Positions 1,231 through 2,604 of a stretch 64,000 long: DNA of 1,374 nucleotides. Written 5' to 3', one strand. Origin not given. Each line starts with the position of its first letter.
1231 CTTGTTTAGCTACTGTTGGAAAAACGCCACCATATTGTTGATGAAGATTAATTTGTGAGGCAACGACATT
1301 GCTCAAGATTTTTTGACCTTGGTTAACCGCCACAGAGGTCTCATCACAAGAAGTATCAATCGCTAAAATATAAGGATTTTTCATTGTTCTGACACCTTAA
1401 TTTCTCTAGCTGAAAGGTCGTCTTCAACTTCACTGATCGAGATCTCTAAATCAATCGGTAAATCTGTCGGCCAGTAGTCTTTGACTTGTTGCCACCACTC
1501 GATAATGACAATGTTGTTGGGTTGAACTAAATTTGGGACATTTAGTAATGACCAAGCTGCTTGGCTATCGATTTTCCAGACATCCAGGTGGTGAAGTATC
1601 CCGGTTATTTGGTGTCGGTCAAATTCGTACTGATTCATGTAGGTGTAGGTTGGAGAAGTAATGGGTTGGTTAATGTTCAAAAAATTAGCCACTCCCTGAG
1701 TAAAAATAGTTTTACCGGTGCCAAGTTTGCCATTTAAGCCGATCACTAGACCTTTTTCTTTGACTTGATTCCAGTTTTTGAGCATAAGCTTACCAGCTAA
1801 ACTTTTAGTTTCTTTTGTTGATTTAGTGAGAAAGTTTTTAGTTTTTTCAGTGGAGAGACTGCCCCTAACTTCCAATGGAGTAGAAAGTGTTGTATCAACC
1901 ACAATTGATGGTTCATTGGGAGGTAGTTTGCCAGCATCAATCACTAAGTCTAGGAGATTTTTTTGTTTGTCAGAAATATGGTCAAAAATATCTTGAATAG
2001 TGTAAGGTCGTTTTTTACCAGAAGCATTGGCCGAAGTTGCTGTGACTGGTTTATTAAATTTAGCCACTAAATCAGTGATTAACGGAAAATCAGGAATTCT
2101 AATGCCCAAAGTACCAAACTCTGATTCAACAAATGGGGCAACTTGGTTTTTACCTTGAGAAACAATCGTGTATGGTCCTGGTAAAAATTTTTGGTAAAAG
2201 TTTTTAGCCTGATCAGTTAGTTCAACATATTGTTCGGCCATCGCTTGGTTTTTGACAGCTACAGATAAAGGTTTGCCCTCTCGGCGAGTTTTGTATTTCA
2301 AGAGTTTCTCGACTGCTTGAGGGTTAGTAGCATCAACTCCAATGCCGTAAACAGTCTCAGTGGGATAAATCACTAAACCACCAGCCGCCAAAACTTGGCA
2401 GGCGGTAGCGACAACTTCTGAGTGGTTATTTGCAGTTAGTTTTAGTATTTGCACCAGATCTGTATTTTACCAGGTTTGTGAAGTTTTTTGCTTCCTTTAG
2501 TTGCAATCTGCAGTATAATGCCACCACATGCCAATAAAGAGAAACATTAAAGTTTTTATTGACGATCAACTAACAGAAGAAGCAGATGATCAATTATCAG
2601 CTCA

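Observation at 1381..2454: TsaC(Sua5/YrdC)-TsaE fusion translationally coupled to TsaD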

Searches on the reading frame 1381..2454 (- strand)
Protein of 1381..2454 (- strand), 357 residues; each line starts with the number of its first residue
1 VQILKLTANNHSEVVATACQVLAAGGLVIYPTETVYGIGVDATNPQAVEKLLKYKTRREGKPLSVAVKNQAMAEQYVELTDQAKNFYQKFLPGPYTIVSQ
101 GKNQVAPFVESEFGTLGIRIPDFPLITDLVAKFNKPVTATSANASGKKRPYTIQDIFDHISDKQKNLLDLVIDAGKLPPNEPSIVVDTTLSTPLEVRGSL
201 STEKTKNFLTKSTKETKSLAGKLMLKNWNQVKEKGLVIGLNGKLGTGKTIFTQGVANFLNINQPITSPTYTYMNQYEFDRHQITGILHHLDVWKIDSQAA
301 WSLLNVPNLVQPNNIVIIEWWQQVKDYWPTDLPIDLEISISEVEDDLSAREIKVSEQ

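Call 3: search_protein_families(library=pfam, proteins=[window:1381-2454:-], max_evalue=0.01)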
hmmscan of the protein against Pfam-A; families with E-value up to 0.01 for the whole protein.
window:1381-2454:- (357 aa): 3 families
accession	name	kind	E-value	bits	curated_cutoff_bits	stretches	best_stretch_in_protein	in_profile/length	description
PF01300.24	Sua5_yciO_yrdC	-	4.8e-47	160.2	25.1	1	21-193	2-172/178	Telomere recombination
PF02367.23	TsaE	-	1.6e-24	86.7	26.6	1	211-344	2-122/128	Threonylcarbamoyl adenosine biosynthesis protein TsaE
PF24883.2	NPHP3_N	-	0.001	19.7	24.8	1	225-290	12-75/164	Nephrocystin 3, N-terminal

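Call 4: search_protein_families(library=ncbifam, proteins=[window:1381-2454:-], max_evalue=0.01)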
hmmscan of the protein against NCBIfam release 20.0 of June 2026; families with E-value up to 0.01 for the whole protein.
window:1381-2454:- (357 aa): 6 families
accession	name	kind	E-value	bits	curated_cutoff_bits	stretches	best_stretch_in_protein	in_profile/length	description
TIGR00057.1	TIGR00057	equivalog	2.9e-50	170.3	123.2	1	8-209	4-201/202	L-threonylcarbamoyladenylate synthase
NF007919.1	PRK10634.1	equivalog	1.7e-27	96.1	175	1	20-176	3-161/176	L-threonylcarbamoyladenylate synthase type 1 TsaC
TIGR00150.1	T6A_YjeE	equivalog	6.2e-21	74.7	60.1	1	230-351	17-128/135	tRNA (adenosine(37)-N6)-threonylcarbamoyltransferase complex ATPase subunit type 1 TsaE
NF007931.0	PRK10646.1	equivalog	9.6e-12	45.1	246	1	233-350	26-136/153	tRNA (adenosine(37)-N6)-threonylcarbamoyltransferase complex ATPase subunit type 1 TsaE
TIGR00143.1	hypF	equivalog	5.9e-07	28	466.1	1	36-157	215-335/741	carbamoyltransferase HypF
NF005992.0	PRK08116.1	subfamily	1.1e-05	24.7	189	1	204-260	83-139/269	hypothetical protein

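Call 5: find_homologous_proteins(query=window:1381-2454:-, max_evalue=0.00001)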
Query window:1381-2454:- (357 aa): 3109 proteins with E <= 0.00001 among 6394 candidates; the best 120 are listed.
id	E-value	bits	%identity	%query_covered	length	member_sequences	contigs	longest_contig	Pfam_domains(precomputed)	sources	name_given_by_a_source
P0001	1.0e-219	747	92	100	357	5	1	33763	PF01300.25,PF02367.24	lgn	-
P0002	7.6e-200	681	83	100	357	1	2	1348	PF01300.25,PF02367.24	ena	-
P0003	2.9e-183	627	75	100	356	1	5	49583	PF01300.25,PF02367.24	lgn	-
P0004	5.5e-174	596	73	100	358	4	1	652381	PF01300.25,PF02367.24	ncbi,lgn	ncbi:MAG: L-threonylcarbamoyladenylate synthase [Patescibacteria group bacterium]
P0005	6.2e-174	596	71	100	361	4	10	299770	PF01300.25,PF02367.24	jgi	jgi:L-threonylcarbamoyladenylate synthase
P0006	2.7e-173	594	71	100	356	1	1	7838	PF01300.25,PF02367.24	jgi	jgi:L-threonylcarbamoyladenylate synthase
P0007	1.9e-168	578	68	100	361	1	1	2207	PF01300.25,PF02367.24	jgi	jgi:L-threonylcarbamoyladenylate synthase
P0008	6.3e-157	540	65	100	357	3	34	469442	PF01300.25,PF02367.24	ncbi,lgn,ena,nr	ncbi:MAG: hypothetical protein COU63_01225 [Candidatus Pacebacteria bacterium CG10_big_fil_rev_8_21_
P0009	3.9e-156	538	63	100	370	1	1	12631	PF01300.25,PF02367.24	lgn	-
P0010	4.7e-156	537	64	100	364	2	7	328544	PF01300.25,PF02367.24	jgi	jgi:L-threonylcarbamoyladenylate synthase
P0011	6.7e-150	517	65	100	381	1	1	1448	PF01300.25,PF02367.24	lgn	-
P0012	2.3e-148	512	63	100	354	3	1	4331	PF01300.25,PF02367.24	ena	-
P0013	1.2e-146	507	63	100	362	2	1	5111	PF01300.25,PF02367.24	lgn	-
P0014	2.8e-144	499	62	100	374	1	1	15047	PF01300.25,PF02367.24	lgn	-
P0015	1.2e-143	497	63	100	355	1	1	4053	PF01300.25,PF02367.24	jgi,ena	-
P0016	2.9e-143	495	61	100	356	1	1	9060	PF01300.25,PF02367.24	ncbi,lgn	ncbi:MAG: L-threonylcarbamoyladenylate synthase [Candidatus Paceibacterota bacterium]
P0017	7.0e-143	494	63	100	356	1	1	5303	PF01300.25,PF02367.24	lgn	-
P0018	7.6e-143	494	61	100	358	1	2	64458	PF01300.25,PF02367.24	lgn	-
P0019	1.1e-142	494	63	100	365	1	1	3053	PF01300.25,PF02367.24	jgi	jgi:L-threonylcarbamoyladenylate synthase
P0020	3.7e-142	492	61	96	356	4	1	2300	PF01300.25,PF02367.24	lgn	-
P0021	1.8e-140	486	61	99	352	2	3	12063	PF01300.25,PF02367.24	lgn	-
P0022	3.8e-140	485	61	100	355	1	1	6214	PF01300.25,PF02367.24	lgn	-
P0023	1.8e-139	483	63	100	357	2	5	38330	PF01300.25,PF02367.24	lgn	-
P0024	1.1e-138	480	61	100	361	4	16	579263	PF01300.25,PF02367.24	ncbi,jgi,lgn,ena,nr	ncbi:MAG: hypothetical protein A2383_00935 [Candidatus Pacebacteria bacterium RIFOXYB1_FULL_39_46]|n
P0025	1.9e-138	480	62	99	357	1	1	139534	PF01300.25,PF02367.24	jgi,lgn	jgi:L-threonylcarbamoyladenylate synthase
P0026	2.7e-137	476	59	100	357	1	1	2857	PF01300.25,PF02367.24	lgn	-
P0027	2.8e-137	476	61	100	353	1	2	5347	PF01300.25,PF02367.24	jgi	jgi:L-threonylcarbamoyladenylate synthase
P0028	3.1e-137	476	59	100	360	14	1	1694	PF01300.25,PF02367.24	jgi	jgi:L-threonylcarbamoyladenylate synthase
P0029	4.9e-136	472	58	100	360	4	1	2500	PF01300.25,PF02367.24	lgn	-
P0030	7.2e-132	458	58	92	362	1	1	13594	PF01300.25,PF02367.24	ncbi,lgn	-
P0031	3.1e-131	456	58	100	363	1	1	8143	PF01300.25,PF02367.24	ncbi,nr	ncbi:MAG: threonylcarbamoyl-AMP synthase [Candidatus Pacebacteria bacterium]|nr:threonylcarbamoyl-AM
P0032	3.5e-131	456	61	92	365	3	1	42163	PF01300.25,PF02367.24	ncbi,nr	ncbi:MAG: hypothetical protein COY81_03470 [Candidatus Pacebacteria bacterium CG_4_10_14_0_8_um_filt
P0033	2.8e-130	453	61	92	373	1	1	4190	PF01300.25,PF02367.24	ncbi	-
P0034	3.5e-130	452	56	100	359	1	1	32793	PF01300.25,PF02367.24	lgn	-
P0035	5.6e-130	452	56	99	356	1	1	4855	PF01300.25,PF02367.24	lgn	-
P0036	6.3e-130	452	59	96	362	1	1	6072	PF01300.25,PF02367.24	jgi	jgi:L-threonylcarbamoyladenylate synthase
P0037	7.9e-130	451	57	99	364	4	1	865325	PF01300.25,PF02367.24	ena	-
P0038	9.1e-130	451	58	99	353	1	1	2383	PF01300.25,PF02367.24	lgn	-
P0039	1.1e-129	451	56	100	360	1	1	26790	PF01300.25,PF02367.24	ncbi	-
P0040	1.5e-129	450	56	100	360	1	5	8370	PF01300.25,PF02367.24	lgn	-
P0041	1.8e-129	450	57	100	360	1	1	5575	PF01300.25,PF02367.24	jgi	jgi:L-threonylcarbamoyladenylate synthase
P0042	2.0e-129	450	57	100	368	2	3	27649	PF01300.25,PF02367.24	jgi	-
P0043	2.8e-129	449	61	92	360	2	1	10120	PF01300.25,PF02367.24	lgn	-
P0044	6.8e-129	448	57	94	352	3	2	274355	PF01300.25,PF02367.24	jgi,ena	-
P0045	7.4e-129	448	58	96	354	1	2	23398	PF01300.25,PF02367.24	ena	-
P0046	7.9e-129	448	58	96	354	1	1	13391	PF01300.25,PF02367.24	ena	-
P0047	1.3e-128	447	60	92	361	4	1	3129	PF01300.25,PF02367.24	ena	-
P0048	1.8e-128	447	54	100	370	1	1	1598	PF01300.25,PF02367.24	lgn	-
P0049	2.0e-128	447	58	100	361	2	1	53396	PF01300.25,PF02367.24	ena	-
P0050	3.7e-128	446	58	95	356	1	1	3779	PF01300.25,PF02367.24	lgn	-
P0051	4.0e-128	446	59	94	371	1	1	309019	PF01300.25,PF02367.24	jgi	jgi:L-threonylcarbamoyladenylate synthase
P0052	5.6e-128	445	56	100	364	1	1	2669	PF01300.25,PF02367.24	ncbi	-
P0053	6.7e-128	445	58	100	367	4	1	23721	PF01300.25,PF24883.3,PF02367.24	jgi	-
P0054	7.1e-128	445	60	92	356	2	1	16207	PF01300.25,PF02367.24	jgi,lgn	jgi:L-threonylcarbamoyladenylate synthase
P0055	8.7e-128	445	57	100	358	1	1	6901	PF01300.25,PF02367.24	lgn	-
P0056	9.1e-128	444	58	96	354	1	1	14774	PF01300.25,PF02367.24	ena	-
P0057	1.5e-127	444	59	92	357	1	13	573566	PF01300.25,PF02367.24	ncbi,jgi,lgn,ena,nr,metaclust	ncbi:MAG: Translation factor SUA5 [Candidatus Pacebacteria bacterium GW2011_GWA1_46_10]|nr:MAG: Tran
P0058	1.7e-127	444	59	92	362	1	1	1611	PF01300.25,PF02367.24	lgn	-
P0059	3.0e-127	443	57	94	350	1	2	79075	PF01300.25,PF02367.24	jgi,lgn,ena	-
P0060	3.8e-127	442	56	100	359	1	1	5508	PF01300.25,PF02367.24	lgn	-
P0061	3.9e-127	442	57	96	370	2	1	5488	PF01300.25,PF02367.24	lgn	-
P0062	4.5e-127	442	56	100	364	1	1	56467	PF01300.25,PF02367.24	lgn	-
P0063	4.6e-127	442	59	92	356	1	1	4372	PF01300.25,PF02367.24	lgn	-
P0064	4.9e-127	442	56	100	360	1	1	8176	PF01300.25,PF02367.24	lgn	-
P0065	5.5e-127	442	56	99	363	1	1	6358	PF01300.25,PF02367.24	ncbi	-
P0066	5.5e-127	442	59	92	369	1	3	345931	PF01300.25,PF02367.24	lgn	-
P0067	5.6e-127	442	57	100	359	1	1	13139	PF01300.25,PF02367.24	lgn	-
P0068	9.1e-127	441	57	100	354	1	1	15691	PF01300.25,PF02367.24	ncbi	-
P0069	9.3e-127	441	55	100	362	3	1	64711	PF01300.25,PF02367.24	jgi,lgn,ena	-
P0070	1.2e-126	441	59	92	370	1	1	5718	PF01300.25,PF02367.24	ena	-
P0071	1.7e-126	440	56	96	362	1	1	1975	PF01300.25,PF02367.24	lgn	-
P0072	2.0e-126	440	55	100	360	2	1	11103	PF01300.25,PF02367.24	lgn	-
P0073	2.1e-126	440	56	99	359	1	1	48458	PF01300.25,PF02367.24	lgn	-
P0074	3.3e-126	439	56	99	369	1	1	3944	PF01300.25,PF02367.24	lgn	-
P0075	3.4e-126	439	55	100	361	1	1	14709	PF01300.25,PF02367.24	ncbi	-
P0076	4.0e-126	439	58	92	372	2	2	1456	PF01300.25,PF02367.24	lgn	-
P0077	4.4e-126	439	57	95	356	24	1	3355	PF01300.25,PF02367.24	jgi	-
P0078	4.9e-126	439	56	100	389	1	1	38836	PF01300.25,PF02367.24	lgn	-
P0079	7.6e-126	438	59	92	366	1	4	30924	PF01300.25,PF02367.24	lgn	-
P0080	8.1e-126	438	55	100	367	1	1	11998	PF01300.25,PF02367.24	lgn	-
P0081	8.1e-126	438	56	98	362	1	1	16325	PF01300.25,PF02367.24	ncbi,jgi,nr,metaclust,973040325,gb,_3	ncbi:MAG: Sua5/YciO/YrdC/YwlC family protein [Microgenomates bacterium 39_7]|nr:MAG: Sua5/YciO/YrdC/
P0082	8.3e-126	438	56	100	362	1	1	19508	PF01300.25,PF02367.24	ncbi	-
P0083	8.6e-126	438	55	100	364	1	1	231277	PF01300.25,PF02367.24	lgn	-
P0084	9.7e-126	438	56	97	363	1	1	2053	PF01300.25,PF02367.24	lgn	-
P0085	9.9e-126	438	56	97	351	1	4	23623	PF01300.25,PF02367.24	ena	-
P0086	1.2e-125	438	58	92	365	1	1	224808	PF01300.25,PF02367.24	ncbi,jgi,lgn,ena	-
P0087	1.3e-125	437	56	100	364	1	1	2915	PF01300.25,PF02367.24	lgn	-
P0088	1.7e-125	437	57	100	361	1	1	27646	PF01300.25,PF02367.24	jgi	jgi:L-threonylcarbamoyladenylate synthase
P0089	1.9e-125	437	56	97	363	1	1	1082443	PF01300.25,PF02367.24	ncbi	-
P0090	2.5e-125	436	58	92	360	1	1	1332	PF01300.25,PF02367.24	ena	-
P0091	3.0e-125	436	56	100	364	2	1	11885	PF01300.25,PF02367.24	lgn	-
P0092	3.2e-125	436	56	100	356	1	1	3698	PF01300.25,PF02367.24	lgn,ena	-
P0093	3.3e-125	436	55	99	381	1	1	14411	PF01300.25,PF02367.24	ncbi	-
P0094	4.4e-125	436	55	100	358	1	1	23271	PF01300.25,PF02367.24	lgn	-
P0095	4.4e-125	436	55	100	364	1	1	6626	PF01300.25,PF02367.24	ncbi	-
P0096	4.7e-125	436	57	100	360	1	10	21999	PF01300.25,PF02367.24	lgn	-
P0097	4.9e-125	436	59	92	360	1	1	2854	PF01300.25,PF02367.24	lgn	-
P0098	5.2e-125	435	60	92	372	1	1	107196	PF01300.25,PF02367.24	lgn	-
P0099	5.6e-125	435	58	92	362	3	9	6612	PF01300.25,PF02367.24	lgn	-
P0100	5.8e-125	435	58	97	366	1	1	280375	PF01300.25,PF02367.24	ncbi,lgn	-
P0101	6.5e-125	435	53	100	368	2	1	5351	PF01300.25,PF02367.24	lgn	-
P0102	8.4e-125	435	56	100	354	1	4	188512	PF01300.25,PF02367.24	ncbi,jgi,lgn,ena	jgi:L-threonylcarbamoyladenylate synthase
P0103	9.9e-125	434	58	92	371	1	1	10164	PF01300.25,PF02367.24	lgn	-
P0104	1.3e-124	434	53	100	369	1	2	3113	PF01300.25,PF02367.24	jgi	jgi:tRNA threonylcarbamoyl adenosine modification protein (Sua5/YciO/YrdC/YwlC family)/tRNA threonyl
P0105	1.6e-124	434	55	100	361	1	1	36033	PF01300.25,PF02367.24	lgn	-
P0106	1.7e-124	434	55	99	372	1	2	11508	PF01300.25,PF02367.24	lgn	-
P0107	2.3e-124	433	57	95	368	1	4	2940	PF01300.25,PF02367.24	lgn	-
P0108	2.9e-124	433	58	96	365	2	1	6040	PF01300.25,PF02367.24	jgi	-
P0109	3.3e-124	433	57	94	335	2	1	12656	PF01300.25,PF02367.24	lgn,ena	-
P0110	4.5e-124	432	57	95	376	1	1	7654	PF01300.25,PF02367.24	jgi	jgi:L-threonylcarbamoyladenylate synthase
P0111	4.5e-124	432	54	99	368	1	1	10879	PF01300.25,PF02367.24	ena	-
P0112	4.9e-124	432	57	92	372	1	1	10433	PF01300.25,PF02367.24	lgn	-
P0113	5.1e-124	432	56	100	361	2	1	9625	PF01300.25,PF02367.24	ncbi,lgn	-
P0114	5.9e-124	432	57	92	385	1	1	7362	PF01300.25,PF02367.24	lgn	-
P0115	6.4e-124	432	56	94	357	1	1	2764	PF01300.25,PF02367.24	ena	-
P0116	7.7e-124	432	56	97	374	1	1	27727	PF01300.25,PF02367.24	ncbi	-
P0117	8.2e-124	431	54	99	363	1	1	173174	PF01300.25,PF02367.24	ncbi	-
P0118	9.2e-124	431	57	92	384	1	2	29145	PF01300.25,PF02367.24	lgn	-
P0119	9.5e-124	431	55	99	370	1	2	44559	PF01300.25,PF02367.24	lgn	-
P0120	9.8e-124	431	57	95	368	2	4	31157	PF01300.25,PF02367.24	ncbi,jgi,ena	jgi:tRNA threonylcarbamoyl adenosine modification protein (Sua5/YciO/YrdC/YwlC family)/tRNA threonyl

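Call 13: find_related_loci(query=A1, collection=genome_contigs, flank=10000)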
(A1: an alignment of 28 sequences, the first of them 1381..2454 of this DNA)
Query A1 (357 aa) in genome_contigs; peptide patterns used: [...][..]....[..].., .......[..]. (x = any residue, [..] = any of these).
600 stretches matched a pattern (row limit reached: there are more); 595 encode a relative of the query (tblastn E <= 1e-3); the best 80 are kept; 80 distinct loci.
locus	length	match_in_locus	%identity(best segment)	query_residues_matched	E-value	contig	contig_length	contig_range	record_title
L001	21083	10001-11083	64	1-356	9e-162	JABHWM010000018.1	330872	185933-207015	MAG: Candidatus Paceibacterota bacterium isolate SI047_bin131 k141_634425, whole genome shotgun sequence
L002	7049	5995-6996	59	1-333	1e-135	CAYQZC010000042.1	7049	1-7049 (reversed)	MAG TPA_asm: uncultured Pseudomonadales bacterium isolate SRP292972_co1_124 genome assembly, contig: NODE_4335_length_70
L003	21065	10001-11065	55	10-356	1e-130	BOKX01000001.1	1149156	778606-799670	Patescibacteria group bacterium BroJett032 DNA, sequence1, whole genome shotgun sequence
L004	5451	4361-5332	57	1-320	4e-126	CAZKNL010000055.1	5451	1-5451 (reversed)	MAG TPA_asm: uncultured Pseudomonadales bacterium isolate SRP200132_co2_242 genome assembly, contig: NODE_18216_length_5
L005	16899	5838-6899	53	1-328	8e-125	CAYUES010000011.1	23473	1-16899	MAG TPA_asm: uncultured Pseudomonadales bacterium isolate SRP329715_co2_11 genome assembly, contig: NODE_4305_length_234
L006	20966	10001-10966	56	11-327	1e-123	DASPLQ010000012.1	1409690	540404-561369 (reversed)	MAG TPA_asm: Vitreimonas sp. isolate SMAG_U12069 k141_91001, whole genome shotgun sequence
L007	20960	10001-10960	55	13-326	1e-120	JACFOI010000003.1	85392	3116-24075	MAG: Patescibacteria group bacterium isolate BROCD046 NODE_312_length_85392_cov_8.298792, whole genome shotgun sequence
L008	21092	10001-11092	51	1-356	7e-119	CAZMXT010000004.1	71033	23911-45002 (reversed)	MAG TPA_asm: uncultured Pseudomonadales bacterium isolate SRP128246_co1_515 genome assembly, contig: NODE_324_length_710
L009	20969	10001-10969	48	2-326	2e-95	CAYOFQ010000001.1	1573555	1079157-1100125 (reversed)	MAG TPA_asm: uncultured Gammaproteobacteria bacterium isolate SRP342105_co1_162 genome assembly, contig: NODE_1_length_1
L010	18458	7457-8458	48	2-328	1e-91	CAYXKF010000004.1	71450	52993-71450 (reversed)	MAG TPA_asm: uncultured Candidatus Saccharibacteria bacterium isolate SRP257259_co1_189 genome assembly, contig: NODE_33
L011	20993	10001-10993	45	2-327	7e-89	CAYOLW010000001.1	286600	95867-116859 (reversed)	MAG TPA_asm: uncultured Candidatus Saccharibacteria bacterium isolate SRP286056_co2_557 genome assembly, contig: NODE_20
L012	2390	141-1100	42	1-320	9e-80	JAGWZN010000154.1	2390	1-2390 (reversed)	MAG: Patescibacteria group bacterium isolate REEB54 contig-150_63674, whole genome shotgun sequence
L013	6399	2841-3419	41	15-210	6e-40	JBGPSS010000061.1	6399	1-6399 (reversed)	MAG: Candidatus Hadarchaeia archaeon isolate OBJ1_062018_130_12 k141_1131683_length_6399_cov_7.0000, whole genome shotgu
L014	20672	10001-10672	33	1-230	6e-39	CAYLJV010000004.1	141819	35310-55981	MAG TPA_asm: Candidatus Hadarchaeota archaeon isolate SRP141376_co1_77 genome assembly, contig: NODE_246_length_141819_c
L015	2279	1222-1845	39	1-210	2e-38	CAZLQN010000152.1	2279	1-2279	MAG TPA_asm: Candidatus Hadarchaeota archaeon isolate binchicken_co387_32 genome assembly, contig: NODE_69712_length_227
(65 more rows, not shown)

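Call 26: search_solved_structures(query=window:1381-2454:-, max_evalue=0.001, show_alignments=0)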
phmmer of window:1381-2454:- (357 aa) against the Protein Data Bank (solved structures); distinct sequences matched with E-value up to 0.001: 17.
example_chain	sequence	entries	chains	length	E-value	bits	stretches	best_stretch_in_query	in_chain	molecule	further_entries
1jcu_A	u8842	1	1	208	1.4e-31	113.3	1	2-197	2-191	conserved protein MTH1692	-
9d3h_A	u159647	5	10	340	2.1e-29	106.2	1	13-208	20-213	Threonylcarbamoyl-AMP synthase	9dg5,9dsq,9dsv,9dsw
6f89_A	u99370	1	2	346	9.5e-20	74.4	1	18-204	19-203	Threonylcarbamoyl-AMP synthase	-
6f87_A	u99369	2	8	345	9.5e-20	74.4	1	18-204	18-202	Threonylcarbamoyl-AMP synthase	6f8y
2eqa_A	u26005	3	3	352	7.3e-19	71.5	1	2-207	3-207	Hypothetical protein ST1526 | Putative uncharacterized protein ST1526 | YrdC/Sua5 family protein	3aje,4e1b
8ide_A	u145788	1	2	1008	2.1e-17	66.8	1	10-157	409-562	N(6)-L-threonylcarbamoyladenine synthase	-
1hru_A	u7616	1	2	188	2.7e-17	66.4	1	10-156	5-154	YRDC GENE PRODUCT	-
2mx1_A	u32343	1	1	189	3.4e-17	66.1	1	11-156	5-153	Threonylcarbamoyl-AMP synthase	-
1k7j_A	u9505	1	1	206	4.2e-17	65.7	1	11-201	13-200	Protein yciO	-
1kk9_A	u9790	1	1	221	5.4e-17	65.4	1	11-201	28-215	probable translation factor yciO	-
6n9a_E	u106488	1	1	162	5.9e-11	45.5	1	224-341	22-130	tRNA threonylcarbamoyladenosine biosynthesis protein TsaE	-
6nak_D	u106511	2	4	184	6.3e-11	45.4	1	222-341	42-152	TsaE | ATPase YjeE, predicted to have essential role in cell wall biosynthesis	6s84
5mvr_A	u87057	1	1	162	2.3e-09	40.3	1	213-345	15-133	tRNA threonylcarbamoyladenosine biosynthesis protein TsaE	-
5np9_A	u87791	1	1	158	2.5e-09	40.2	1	215-345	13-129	tRNA threonylcarbamoyladenosine biosynthesis protein TsaE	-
1htw_A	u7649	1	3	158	1.1e-08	38.1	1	232-330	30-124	HI0065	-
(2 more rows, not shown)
